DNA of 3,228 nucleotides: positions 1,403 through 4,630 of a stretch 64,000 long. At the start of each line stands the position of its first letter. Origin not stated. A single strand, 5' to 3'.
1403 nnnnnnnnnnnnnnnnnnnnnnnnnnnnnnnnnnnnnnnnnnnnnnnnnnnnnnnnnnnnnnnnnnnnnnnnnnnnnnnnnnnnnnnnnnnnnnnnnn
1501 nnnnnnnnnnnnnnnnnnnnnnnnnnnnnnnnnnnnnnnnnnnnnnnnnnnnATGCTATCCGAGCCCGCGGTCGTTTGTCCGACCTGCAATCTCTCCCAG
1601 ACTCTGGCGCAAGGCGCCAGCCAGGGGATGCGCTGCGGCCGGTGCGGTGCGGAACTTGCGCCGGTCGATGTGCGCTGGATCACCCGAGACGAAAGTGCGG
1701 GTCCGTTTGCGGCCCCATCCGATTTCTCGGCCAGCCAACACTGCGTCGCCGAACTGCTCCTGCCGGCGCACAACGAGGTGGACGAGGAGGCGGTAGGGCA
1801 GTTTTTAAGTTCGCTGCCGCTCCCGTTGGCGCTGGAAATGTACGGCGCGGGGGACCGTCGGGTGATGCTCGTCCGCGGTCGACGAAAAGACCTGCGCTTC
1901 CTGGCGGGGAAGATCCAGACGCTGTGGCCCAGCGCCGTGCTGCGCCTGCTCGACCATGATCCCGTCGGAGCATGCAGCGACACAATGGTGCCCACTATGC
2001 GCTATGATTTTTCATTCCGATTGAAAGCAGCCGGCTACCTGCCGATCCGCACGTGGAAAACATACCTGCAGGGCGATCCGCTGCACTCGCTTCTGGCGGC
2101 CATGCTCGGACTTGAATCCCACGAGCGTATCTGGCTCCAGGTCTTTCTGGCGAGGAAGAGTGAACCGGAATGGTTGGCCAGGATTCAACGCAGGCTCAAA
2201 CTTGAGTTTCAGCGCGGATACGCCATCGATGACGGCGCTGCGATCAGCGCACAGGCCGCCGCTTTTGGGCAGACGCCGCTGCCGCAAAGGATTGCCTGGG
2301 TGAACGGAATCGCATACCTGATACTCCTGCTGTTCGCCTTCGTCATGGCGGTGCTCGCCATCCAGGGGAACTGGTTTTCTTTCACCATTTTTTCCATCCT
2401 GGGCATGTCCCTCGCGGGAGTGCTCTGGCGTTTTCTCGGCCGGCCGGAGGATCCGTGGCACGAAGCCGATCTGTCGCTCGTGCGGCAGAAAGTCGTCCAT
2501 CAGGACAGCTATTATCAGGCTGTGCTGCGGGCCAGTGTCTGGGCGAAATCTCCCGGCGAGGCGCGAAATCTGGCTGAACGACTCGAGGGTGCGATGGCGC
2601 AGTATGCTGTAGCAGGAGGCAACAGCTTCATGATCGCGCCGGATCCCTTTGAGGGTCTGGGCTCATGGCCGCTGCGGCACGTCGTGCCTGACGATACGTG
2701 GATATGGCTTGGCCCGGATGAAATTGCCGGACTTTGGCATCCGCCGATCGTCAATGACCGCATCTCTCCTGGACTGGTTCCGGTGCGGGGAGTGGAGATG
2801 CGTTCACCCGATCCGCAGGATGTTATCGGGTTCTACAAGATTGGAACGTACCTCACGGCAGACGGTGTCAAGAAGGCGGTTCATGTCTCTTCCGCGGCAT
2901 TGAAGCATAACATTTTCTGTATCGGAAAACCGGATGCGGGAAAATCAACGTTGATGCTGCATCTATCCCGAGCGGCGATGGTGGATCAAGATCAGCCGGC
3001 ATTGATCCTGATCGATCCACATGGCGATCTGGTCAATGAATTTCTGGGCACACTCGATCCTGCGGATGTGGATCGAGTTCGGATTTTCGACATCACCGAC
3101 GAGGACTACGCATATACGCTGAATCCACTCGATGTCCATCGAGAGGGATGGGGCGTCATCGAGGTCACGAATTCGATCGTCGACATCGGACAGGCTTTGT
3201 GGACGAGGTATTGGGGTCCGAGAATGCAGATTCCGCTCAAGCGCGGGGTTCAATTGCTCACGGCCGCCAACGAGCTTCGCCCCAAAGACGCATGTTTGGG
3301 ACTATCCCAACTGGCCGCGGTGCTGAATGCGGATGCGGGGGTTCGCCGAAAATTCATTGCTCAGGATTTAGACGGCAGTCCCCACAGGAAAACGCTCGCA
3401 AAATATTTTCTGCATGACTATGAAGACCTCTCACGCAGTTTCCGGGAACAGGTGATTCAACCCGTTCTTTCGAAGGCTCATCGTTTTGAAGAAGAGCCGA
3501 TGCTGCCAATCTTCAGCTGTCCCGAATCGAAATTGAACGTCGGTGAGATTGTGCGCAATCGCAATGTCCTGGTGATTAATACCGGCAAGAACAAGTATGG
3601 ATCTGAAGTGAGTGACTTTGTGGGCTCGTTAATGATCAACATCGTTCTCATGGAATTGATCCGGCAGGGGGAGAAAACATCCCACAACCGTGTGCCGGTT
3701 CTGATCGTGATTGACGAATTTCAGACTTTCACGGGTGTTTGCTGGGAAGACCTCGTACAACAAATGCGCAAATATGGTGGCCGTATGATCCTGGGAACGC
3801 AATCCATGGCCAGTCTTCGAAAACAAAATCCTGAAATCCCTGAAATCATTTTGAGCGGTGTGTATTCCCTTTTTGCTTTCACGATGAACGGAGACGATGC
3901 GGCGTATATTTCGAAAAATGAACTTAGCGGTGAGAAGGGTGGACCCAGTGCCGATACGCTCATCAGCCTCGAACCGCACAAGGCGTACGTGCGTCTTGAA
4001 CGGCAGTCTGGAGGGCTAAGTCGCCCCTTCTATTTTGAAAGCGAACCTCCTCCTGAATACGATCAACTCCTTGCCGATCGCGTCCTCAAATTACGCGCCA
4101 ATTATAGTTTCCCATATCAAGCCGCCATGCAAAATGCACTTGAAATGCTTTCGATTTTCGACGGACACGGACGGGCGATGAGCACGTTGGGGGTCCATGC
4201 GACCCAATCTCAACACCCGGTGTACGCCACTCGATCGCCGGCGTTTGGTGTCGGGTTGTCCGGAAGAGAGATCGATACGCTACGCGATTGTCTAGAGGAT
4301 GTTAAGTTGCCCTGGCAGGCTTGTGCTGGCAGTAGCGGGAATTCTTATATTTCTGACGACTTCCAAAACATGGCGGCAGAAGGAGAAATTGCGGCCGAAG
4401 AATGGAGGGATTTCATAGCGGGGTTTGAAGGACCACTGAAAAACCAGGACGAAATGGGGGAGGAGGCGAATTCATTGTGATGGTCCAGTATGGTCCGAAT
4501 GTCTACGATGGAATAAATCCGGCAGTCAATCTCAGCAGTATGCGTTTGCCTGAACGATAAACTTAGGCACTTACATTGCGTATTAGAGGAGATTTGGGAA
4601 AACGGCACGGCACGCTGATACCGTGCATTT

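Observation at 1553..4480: Unusual architecture: N-terminal C4 zinc ribbon + unknown domain + 2 TM helices + VirD4/TraD-like ATPase, with no T4SS context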

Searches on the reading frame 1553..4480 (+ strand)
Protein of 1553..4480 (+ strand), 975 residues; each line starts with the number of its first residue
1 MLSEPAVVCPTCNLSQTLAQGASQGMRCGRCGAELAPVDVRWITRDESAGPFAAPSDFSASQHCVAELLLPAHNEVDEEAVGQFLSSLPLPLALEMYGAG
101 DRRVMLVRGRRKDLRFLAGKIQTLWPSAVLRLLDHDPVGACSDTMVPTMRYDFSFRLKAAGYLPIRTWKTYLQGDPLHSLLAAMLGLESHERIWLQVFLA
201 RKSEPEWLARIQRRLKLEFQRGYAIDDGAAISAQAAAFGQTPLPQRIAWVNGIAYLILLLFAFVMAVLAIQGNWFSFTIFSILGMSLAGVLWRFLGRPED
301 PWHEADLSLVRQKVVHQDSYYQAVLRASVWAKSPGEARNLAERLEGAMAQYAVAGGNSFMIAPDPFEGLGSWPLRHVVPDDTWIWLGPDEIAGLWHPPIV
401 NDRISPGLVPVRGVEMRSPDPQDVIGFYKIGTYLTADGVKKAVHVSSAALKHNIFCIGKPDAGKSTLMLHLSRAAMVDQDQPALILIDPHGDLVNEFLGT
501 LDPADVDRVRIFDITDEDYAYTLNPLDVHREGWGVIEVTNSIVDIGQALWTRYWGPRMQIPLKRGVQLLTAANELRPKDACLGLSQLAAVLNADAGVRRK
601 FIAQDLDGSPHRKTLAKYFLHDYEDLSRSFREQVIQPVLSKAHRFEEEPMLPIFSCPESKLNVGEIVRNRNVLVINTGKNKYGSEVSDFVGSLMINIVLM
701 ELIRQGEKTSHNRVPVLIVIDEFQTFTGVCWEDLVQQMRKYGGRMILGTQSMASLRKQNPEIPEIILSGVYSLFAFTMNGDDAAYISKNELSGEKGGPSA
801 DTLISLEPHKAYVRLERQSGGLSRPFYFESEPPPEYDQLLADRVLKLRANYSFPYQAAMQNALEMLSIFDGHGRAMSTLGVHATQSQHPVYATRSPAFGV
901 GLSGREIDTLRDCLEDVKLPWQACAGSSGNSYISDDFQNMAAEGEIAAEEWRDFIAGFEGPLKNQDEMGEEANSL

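Call 4: search_protein_families(library=pfam, proteins=[window:1553-4480:+], max_evalue=1)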
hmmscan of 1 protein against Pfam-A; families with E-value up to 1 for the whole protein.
window:1553-4480:+ (975 aa): 13 families
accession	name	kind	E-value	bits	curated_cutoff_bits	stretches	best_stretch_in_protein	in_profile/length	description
PF10412.15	TrwB_AAD_bind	-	2.9e-08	33.5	20.5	2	690-758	223-289/387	Type IV secretion-system coupling protein DNA-binding domain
PF12696.13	TraG-D_C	-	2.6e-05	24.6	22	1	715-788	1-77/126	TraM recognition site of TraD and TraG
PF13401.12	AAA_22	-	0.00012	22.8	27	1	701-747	70-120/130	AAA domain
PF02534.20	T4SS-DNA_transf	-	0.0032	16.8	20.1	1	684-788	272-380/468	Type IV secretory system Conjugative DNA transfer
PF01935.23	DUF87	-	0.019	15.5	23.2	1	429-524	2-88/220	Helicase HerA, central domain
PF24195.1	DUF7420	-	0.026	15.1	27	1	236-295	32-91/124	Family of unknown function (DUF7420)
PF13479.12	AAA_24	-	0.042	14.1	27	1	453-486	4-37/195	AAA domain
PF23783.1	Zn_ribbon_TiaS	-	0.068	13.4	27.3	1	8-33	3-27/41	TiaS C-terminal zinc ribbon domain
PF18751.7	Ploopntkinase3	-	0.11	12.4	27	1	454-495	6-47/187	P-loop Nucleotide Kinase3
PF10236.15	DAP3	-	0.13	11.8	23.1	0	694-728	141-170/311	Mitochondrial ribosomal death-associated protein 3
PF01926.29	MMR_HSR1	-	0.22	12.1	21.9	1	454-474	2-22/113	50S ribosome-binding GTPase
PF01667.23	Ribosomal_S27e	-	0.36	11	24.5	1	7-36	8-37/55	Ribosomal protein S27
PF19134.6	DUF5817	-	0.43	11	31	1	7-35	4-31/57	Domain of unknown function (DUF5817)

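Call 6: search_protein_families(library=ncbifam, proteins=[window:1553-4480:+], max_evalue=1)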
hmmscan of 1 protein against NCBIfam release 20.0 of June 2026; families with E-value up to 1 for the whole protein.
window:1553-4480:+ (975 aa): 9 families
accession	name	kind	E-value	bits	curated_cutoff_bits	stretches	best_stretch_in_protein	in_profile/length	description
NF045973.1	conju_CD1115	equivalog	3.8e-06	26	250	1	445-531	18-100/442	VirD4-like conjugal transfer protein, CD1115 family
NF006458.0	PRK08840.1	equivalog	0.0012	17.6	884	1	437-521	206-289/464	replicative DNA helicase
NF001629.0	PRK00415.1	equivalog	0.0069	15.9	70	1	7-36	15-44/62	30S ribosomal protein S27e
TIGR02759.1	TraD_Ftype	equivalog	0.0071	15.2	521.35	1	694-757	390-451/566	type IV conjugative transfer system coupling protein TraD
TIGR00929.1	VirB4_CagE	subfamily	0.01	14.1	643.1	1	695-757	616-682/792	VirB4 family type IV secretion/conjugal transfer ATPase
NF005945.0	PRK08006.1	equivalog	0.023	13.6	898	1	454-521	227-296/471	replicative DNA helicase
NF005765.0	PRK07594.1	equivalog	0.095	11.4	715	0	456-502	160-205/433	EscN/YscN/HrcN family type III secretion system ATPase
NF047912.1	ECs_2282_CxxC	subfamily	0.27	11.2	37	1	8-39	4-41/60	ECs_2282 family putative zinc-binding protein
NF045975.1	VirB4_plasma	equivalog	0.56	7.8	590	0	449-490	513-552/894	Mbov_0397 family ICE element conjugal transfer ATPase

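Call 8: find_homologous_proteins(query=window:1553-4480:+)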
Query window:1553-4480:+ (975 aa): 50 proteins with E <= 0.001 among 8000 candidates.
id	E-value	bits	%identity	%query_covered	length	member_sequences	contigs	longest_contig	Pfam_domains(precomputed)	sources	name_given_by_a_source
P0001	0.0e+0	2260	100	100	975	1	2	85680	PF10412.16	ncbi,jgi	-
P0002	0.0e+0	1765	79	100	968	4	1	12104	PF10412.16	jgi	jgi:hypothetical protein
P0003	0.0e+0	1761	79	100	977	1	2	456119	PF10412.16,PF12696.14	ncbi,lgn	-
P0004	0.0e+0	1747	78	100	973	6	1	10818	PF10412.16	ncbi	ncbi:MAG: type IV secretion system DNA-binding domain-containing protein [Anaerolineales bacterium]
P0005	0.0e+0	1685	74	100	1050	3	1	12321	PF10412.16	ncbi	-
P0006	0.0e+0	1649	74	100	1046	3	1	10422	PF10412.16,PF12696.14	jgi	jgi:hypothetical protein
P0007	0.0e+0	1564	67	100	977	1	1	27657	PF10412.16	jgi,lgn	-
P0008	0.0e+0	1348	61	100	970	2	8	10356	PF10412.16,PF02534.21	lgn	-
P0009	0.0e+0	1341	61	100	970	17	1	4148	PF10412.16,PF02534.21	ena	-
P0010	0.0e+0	1317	60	97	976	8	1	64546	PF10412.16,PF01935.24,PF02534.21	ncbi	-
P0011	0.0e+0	1296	60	94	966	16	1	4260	PF10412.16,PF02534.21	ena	-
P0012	0.0e+0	1292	58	98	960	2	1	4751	PF10412.16,PF01935.24,PF02534.21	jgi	jgi:hypothetical protein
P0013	0.0e+0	1277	59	98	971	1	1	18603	PF10412.16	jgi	jgi:hypothetical protein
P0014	0.0e+0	1276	58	98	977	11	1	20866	PF10412.16,PF01935.24,PF02534.21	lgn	-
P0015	0.0e+0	1272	59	94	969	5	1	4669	PF10412.16,PF01935.24,PF02534.21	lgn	-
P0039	4.9e-250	850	47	85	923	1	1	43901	PF10412.16,PF01935.24,PF02534.21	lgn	-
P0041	7.3e-242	823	43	93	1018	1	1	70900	PF10412.16,PF01935.24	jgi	jgi:Type IV secretory pathway, VirD4 components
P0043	8.0e-137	476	34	75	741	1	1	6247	PF01935.24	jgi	jgi:hypothetical protein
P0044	2.5e-28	116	24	53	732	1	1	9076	PF26449.1,PF10412.16,PF01935.24,PF02534.21,PF12696.14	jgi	-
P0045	2.3e-21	93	21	48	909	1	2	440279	PF26449.1,PF10412.16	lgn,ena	-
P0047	4.0e-18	83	23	39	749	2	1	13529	-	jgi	-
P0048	5.2e-14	69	24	57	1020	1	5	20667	PF26449.1,PF10412.16,PF02534.21,PF12696.14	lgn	-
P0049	3.9e-13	66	25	48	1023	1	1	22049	PF26449.1,PF10412.16,PF12696.14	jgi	jgi:hypothetical protein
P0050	1.5e-11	61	24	43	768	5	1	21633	PF10412.16,PF01935.24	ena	-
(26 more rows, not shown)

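Call 10: search_protein_families(library=pfam, proteins=[P0044, P0045, P0048, P0050, P0047], max_evalue=0.01)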
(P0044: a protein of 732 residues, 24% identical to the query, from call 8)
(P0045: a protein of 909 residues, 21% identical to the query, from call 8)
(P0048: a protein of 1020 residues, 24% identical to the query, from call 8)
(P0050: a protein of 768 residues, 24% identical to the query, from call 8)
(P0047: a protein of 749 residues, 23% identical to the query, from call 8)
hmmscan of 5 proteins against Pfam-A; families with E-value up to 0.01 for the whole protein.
P0044 (732 aa): 6 families
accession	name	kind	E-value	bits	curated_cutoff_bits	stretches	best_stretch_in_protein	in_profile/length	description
PF01935.23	DUF87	-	6e-09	36.8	23.2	1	349-562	23-203/220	Helicase HerA, central domain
PF10412.15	TrwB_AAD_bind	-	8.7e-09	35.2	20.5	1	348-640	14-288/387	Type IV secretion-system coupling protein DNA-binding domain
PF02534.20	T4SS-DNA_transf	-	4.2e-07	29.6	20.1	1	333-423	37-115/468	Type IV secretory system Conjugative DNA transfer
PF12696.13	TraG-D_C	-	1.2e-05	25.7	22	1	600-680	3-85/126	TraM recognition site of TraD and TraG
PF25199.1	nSTAND_NTPase5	-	0.0012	19.2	34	0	330-393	22-86/145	Novel STAND NTPase 5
PF13401.12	AAA_22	-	0.0046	17.7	27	0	348-370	4-26/130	AAA domain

P0045 (909 aa): 4 families
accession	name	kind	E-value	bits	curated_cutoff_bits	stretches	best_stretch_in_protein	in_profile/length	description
PF10412.15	TrwB_AAD_bind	-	1.4e-09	37.8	20.5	1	403-701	8-288/387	Type IV secretion-system coupling protein DNA-binding domain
PF12696.13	TraG-D_C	-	0.00017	22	22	1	661-719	3-66/126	TraM recognition site of TraD and TraG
PF01935.23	DUF87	-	0.0014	19.2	23.2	1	410-454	23-68/220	Helicase HerA, central domain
PF02534.20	T4SS-DNA_transf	-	0.0028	17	20.1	0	411-489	45-120/468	Type IV secretory system Conjugative DNA transfer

P0048 (1020 aa): 6 families
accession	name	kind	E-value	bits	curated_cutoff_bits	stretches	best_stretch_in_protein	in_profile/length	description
PF10412.15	TrwB_AAD_bind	-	1.6e-11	44.2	20.5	2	406-540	13-141/387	Type IV secretion-system coupling protein DNA-binding domain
PF12696.13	TraG-D_C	-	1.9e-07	31.5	22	1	654-725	2-77/126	TraM recognition site of TraD and TraG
PF02534.20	T4SS-DNA_transf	-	3e-07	30.1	20.1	0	625-725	275-380/468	Type IV secretory system Conjugative DNA transfer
PF01935.23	DUF87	-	0.002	18.7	23.2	1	409-447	24-63/220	Helicase HerA, central domain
PF13401.12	AAA_22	-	0.0055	17.5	27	0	410-432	7-29/130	AAA domain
PF01580.24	FtsK_SpoIIIE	-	0.0085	16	24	0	406-430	39-61/221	FtsK/SpoIIIE family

P0050 (768 aa): 5 families
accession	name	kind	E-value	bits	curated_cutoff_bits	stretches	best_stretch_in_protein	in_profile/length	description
PF10412.15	TrwB_AAD_bind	-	6.7e-10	38.8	20.5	1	335-386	8-59/387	Type IV secretion-system coupling protein DNA-binding domain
PF01935.23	DUF87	-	1.2e-05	25.9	23.2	1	332-381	12-63/220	Helicase HerA, central domain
PF12696.13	TraG-D_C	-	0.0002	21.7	22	1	600-663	1-65/126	TraM recognition site of TraD and TraG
PF05872.18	HerA_C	-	0.0047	16.1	22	1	333-382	12-61/502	Helicase HerA-like C-terminal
PF13191.12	AAA_16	-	0.01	16.8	32.6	0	342-392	24-75/167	AAA ATPase domain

P0047 (749 aa): 5 families
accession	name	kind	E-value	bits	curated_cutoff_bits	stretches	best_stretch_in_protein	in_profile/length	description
PF10412.15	TrwB_AAD_bind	-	9.5e-05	21.9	20.5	1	355-644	17-288/387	Type IV secretion-system coupling protein DNA-binding domain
PF01935.23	DUF87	-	0.00044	20.9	23.2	1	355-396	25-67/220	Helicase HerA, central domain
PF13401.12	AAA_22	-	0.0014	19.4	27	0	356-388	8-33/130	AAA domain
PF13191.12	AAA_16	-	0.0033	18.4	32.6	0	356-381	27-52/167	AAA ATPase domain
PF25199.1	nSTAND_NTPase5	-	0.0091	16.3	34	0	356-400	44-89/145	Novel STAND NTPase 5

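Call 11: find_encoding_contigs(protein=P0001, flank=10000, max_places=3)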
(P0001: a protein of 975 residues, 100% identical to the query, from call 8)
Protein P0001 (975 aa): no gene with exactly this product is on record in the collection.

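Call 12: find_encoding_contigs(protein=P0003, flank=10000, max_places=3)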
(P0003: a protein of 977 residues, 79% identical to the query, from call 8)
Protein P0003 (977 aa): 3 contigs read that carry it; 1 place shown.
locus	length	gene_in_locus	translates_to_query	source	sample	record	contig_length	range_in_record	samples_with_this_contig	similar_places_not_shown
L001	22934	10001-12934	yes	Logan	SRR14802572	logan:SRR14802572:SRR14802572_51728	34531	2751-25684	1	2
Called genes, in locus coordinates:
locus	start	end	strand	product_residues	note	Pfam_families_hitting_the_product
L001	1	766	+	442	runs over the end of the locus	PF02784:Orn_Arg_deC_N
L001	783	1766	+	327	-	PF01073:3Beta_HSD, PF01370:Epimerase, PF04321:RmlD_sub_bind, PF07993:NAD_binding_4 (faint), PF13460:NAD_binding_10, PF16363:GDP_Man_Dehyd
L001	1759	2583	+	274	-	PF01209:Ubie_methyltran, PF08241:Methyltransf_11, PF08242:Methyltransf_12, PF13489:Methyltransf_23, PF13649:Methyltransf_25, PF13847:Methyltransf_31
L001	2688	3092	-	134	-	PF00072:Response_reg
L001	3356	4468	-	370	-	PF12679:ABC2_membrane_2 (weak), PF12698:ABC2_membrane_3, PF01061:ABC2_membrane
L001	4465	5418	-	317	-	PF00005:ABC_tran, PF02463:SMC_N (faint), PF13304:AAA_21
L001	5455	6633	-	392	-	PF12679:ABC2_membrane_2 (weak), PF12698:ABC2_membrane_3, PF01061:ABC2_membrane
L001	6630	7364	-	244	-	PF00440:TetR_N (weak), PF16859:TetR_C_11 (weak), PF21597:TetR_C_43 (weak)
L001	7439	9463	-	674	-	-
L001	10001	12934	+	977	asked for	PF10412:TrwB_AAD_bind (faint), PF12696:TraG-D_C (faint)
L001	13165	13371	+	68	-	-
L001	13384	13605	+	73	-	-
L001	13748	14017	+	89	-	-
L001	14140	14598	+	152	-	PF02643:DUF192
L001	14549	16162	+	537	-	PF02518:HATPase_c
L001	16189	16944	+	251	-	PF00072:Response_reg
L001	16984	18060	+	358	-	PF03796:DnaB_C, PF06745:ATPase (faint)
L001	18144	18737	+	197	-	-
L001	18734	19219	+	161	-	-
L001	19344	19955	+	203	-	PF13489:Methyltransf_23, PF13847:Methyltransf_31, PF08241:Methyltransf_11, PF08242:Methyltransf_12, PF13649:Methyltransf_25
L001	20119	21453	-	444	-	PF01364:Peptidase_C25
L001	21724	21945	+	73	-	-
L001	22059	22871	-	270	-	PF13620:CarboxypepD_reg (faint), PF07411:DUF1508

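Call 13: find_encoding_contigs(protein=P0010, flank=10000, max_places=2)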
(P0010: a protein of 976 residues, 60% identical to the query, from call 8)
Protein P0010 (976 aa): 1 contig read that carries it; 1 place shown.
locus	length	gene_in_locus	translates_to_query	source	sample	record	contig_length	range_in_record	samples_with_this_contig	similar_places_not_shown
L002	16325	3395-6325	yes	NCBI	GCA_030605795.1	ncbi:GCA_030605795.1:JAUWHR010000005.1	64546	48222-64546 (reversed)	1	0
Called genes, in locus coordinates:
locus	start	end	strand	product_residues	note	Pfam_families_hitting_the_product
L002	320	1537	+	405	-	PF07690:MFS_1, PF05977:MFS_3, PF07690:MFS_1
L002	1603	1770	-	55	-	-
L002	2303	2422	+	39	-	-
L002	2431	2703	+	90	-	-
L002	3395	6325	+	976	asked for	PF01935:DUF87 (faint), PF10412:TrwB_AAD_bind (faint), PF02534:T4SS-DNA_transf (faint)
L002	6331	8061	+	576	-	PF13814:Replic_Relax (weak)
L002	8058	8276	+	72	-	-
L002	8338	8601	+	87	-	-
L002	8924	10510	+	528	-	-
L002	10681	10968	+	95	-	-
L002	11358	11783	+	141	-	PF02643:DUF192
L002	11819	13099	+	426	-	-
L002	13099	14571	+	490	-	PF02518:HATPase_c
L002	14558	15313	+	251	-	PF00072:Response_reg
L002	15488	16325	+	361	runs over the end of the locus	PF03796:DnaB_C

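Call 14: find_encoding_contigs(protein=P0041, flank=10000, max_places=2)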
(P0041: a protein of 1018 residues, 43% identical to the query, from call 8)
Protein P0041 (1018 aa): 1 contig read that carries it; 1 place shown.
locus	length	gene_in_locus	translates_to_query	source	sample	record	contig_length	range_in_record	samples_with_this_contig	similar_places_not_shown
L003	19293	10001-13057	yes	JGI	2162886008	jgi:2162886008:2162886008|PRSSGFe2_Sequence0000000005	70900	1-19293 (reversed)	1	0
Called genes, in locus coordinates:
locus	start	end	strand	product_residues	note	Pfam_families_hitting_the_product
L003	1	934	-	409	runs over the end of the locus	-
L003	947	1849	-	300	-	PF01656:CbiA, PF02374:ArsA_ATPase (faint), PF09140:MipZ (faint), PF10609:ParA (faint), PF13614:AAA_31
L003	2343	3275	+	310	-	PF13191:AAA_16 (weak), PF24883:NPHP3_N (faint), PF05729:NACHT (weak), PF13401:AAA_22, PF00004:AAA (weak)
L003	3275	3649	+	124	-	-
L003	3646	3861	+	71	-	-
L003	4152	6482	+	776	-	-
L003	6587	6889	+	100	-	PF09394:Inhibitor_I42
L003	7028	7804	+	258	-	PF11967:RecO_N, PF02565:RecO_C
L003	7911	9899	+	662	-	-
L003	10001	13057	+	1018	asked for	PF01935:DUF87, PF10412:TrwB_AAD_bind (faint)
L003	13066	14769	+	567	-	PF13814:Replic_Relax (faint)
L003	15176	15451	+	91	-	-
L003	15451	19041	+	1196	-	PF02811:PHP, PF07733:DNA_pol3_alpha, PF17657:DNA_pol3_finger, PF14579:HHH_6, PF01336:tRNA_anti-codon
